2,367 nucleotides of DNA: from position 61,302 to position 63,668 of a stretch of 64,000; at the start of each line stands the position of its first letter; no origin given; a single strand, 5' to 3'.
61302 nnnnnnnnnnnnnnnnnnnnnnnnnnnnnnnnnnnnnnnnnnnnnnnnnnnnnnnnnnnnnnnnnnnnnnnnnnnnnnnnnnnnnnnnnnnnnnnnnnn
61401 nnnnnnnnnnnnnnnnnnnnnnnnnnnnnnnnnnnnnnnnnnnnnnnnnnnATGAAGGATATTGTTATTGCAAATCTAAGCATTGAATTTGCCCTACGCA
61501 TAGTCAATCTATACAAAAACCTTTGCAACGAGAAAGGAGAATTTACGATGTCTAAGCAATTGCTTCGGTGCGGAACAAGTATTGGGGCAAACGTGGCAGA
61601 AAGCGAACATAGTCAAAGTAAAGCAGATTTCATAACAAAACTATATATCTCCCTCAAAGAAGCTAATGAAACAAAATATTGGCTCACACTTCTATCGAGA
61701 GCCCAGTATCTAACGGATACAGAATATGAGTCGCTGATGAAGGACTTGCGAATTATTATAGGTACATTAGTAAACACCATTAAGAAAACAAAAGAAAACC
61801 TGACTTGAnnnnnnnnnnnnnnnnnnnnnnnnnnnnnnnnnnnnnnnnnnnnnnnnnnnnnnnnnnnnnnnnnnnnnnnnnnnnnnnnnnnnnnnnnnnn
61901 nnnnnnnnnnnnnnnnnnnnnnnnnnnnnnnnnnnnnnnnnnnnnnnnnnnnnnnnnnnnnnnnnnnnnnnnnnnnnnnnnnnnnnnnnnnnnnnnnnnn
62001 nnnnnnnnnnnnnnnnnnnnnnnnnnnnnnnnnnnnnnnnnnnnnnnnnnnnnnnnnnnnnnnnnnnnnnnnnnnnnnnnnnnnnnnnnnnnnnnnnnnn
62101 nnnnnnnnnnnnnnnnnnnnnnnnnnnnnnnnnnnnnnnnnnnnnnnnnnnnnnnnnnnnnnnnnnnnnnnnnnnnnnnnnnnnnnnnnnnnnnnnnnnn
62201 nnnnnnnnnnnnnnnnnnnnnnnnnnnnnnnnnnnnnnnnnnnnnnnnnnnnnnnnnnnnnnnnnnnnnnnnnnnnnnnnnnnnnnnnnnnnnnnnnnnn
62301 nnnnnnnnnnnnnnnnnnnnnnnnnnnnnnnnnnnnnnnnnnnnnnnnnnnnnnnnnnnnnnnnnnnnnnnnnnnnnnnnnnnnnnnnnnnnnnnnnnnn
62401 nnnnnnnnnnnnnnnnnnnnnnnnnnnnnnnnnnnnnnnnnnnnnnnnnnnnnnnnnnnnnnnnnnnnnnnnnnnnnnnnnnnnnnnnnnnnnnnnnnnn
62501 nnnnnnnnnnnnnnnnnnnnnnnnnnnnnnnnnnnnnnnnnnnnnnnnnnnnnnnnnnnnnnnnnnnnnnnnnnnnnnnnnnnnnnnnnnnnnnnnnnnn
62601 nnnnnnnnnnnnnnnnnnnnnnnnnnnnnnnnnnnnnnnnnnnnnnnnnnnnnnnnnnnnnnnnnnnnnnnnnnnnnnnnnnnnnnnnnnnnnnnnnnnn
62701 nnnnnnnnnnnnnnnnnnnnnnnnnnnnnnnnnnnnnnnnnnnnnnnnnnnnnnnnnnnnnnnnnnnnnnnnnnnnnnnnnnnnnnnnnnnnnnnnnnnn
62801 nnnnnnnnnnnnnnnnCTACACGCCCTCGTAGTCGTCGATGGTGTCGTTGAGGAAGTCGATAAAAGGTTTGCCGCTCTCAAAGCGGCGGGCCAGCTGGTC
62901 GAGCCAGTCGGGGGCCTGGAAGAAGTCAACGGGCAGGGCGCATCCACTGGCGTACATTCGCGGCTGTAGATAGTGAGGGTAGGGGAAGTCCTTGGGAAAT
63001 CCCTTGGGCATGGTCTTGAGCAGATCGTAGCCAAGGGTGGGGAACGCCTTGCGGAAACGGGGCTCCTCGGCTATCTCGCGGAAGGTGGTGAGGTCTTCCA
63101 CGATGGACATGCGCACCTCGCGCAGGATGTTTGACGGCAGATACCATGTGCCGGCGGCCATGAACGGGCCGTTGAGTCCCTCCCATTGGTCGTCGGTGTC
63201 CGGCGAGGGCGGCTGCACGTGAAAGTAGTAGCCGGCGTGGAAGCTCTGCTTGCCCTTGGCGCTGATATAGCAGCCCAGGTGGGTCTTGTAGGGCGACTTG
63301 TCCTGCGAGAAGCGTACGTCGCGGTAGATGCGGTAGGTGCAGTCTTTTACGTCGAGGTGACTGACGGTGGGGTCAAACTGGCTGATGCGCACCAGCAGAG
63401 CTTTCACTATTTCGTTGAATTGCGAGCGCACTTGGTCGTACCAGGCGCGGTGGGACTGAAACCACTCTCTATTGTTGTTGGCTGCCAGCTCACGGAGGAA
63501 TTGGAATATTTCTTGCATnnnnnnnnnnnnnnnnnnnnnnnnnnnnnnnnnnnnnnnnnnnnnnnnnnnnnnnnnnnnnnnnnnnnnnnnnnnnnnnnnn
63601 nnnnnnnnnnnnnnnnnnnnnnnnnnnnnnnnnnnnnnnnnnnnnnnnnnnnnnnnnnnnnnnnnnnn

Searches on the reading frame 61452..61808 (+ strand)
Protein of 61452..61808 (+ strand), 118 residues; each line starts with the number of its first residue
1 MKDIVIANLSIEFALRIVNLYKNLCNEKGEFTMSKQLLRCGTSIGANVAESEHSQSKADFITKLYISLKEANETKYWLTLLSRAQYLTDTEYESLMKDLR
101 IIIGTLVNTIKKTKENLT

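Call 13: search_protein_families(library=pfam, proteins=[window:61452-61805:+], max_evalue=0.01)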
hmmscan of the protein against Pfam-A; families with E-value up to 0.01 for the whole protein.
window:61452-61805:+ (118 aa): 1 family
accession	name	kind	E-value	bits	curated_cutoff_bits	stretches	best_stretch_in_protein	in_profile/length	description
PF05635.17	23S_rRNA_IVP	-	3.8e-28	98.2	33.8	1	2-105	1-103/106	23S rRNA-intervening sequence protein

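Call 36: search_protein_families(library=padloc, proteins=[window:61452-61805:+], max_evalue=0.01)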
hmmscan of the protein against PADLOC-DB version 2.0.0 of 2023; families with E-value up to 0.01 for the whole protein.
window:61452-61805:+ (118 aa): 0 families

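Call 56: find_encoding_contigs(protein=window:61452-61808:+, flank=2500, max_places=10)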
Protein window:61452-61808:+ (118 aa): 21 contigs read that carry it; 10 places shown.
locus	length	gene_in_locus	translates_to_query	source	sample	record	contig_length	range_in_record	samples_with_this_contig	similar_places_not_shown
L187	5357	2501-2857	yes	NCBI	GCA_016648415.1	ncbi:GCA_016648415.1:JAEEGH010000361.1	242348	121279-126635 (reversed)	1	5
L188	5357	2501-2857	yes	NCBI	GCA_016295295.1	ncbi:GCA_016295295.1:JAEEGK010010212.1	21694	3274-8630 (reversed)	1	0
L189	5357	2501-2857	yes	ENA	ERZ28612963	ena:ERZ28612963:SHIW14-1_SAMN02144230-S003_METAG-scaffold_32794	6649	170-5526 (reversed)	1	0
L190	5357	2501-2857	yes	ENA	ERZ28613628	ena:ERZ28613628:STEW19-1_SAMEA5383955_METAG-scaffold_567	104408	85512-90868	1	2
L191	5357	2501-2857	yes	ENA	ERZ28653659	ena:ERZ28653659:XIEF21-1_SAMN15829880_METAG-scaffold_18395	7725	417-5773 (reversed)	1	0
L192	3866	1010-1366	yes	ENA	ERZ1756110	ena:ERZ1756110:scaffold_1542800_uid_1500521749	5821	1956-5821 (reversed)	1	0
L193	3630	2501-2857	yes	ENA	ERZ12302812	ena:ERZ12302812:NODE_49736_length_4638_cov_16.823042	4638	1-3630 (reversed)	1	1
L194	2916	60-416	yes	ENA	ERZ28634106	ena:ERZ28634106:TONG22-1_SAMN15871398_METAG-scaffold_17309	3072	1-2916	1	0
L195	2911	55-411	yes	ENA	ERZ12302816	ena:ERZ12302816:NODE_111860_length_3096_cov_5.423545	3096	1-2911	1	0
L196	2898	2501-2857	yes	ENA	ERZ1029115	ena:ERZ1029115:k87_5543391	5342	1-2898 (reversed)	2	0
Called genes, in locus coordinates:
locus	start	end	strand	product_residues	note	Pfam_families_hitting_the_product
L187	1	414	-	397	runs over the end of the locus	PF00155:Aminotran_1_2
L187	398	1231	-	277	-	PF00800:PDT, PF01842:ACT (faint)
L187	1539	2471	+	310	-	PF01066:CDP-OH_P_transf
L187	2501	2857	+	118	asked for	PF05635:23S_rRNA_IVP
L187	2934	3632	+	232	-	PF01128:IspD, PF12804:NTP_transf_3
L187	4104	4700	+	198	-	PF18291:HU-HIG, PF00216:Bac_DNA_binding (weak)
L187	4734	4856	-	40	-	-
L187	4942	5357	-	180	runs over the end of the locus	-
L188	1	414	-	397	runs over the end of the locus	PF00155:Aminotran_1_2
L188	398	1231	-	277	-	PF00800:PDT, PF01842:ACT (faint)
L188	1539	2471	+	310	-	PF01066:CDP-OH_P_transf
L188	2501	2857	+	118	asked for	PF05635:23S_rRNA_IVP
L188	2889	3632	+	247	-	PF01128:IspD, PF12804:NTP_transf_3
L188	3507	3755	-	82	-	-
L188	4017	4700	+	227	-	PF18291:HU-HIG, PF00216:Bac_DNA_binding (weak)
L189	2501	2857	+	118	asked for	PF05635:23S_rRNA_IVP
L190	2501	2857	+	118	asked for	PF05635:23S_rRNA_IVP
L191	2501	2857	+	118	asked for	PF05635:23S_rRNA_IVP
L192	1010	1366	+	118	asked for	PF05635:23S_rRNA_IVP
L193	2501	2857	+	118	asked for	PF05635:23S_rRNA_IVP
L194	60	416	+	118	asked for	PF05635:23S_rRNA_IVP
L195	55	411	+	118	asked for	PF05635:23S_rRNA_IVP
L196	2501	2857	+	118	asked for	PF05635:23S_rRNA_IVP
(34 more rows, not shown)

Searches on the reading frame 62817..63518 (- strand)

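Call 67: search_protein_families(library=pfam, proteins=[window:62817-63518:-], max_evalue=0.001)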
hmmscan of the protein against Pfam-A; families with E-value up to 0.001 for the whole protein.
window:62817-63518:- (233 aa): 1 family
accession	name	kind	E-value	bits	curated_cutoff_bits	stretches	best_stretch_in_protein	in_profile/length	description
PF09365.15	DUF2461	-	7.3e-66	222.5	22.8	1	3-222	1-208/208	Conserved hypothetical protein (DUF2461)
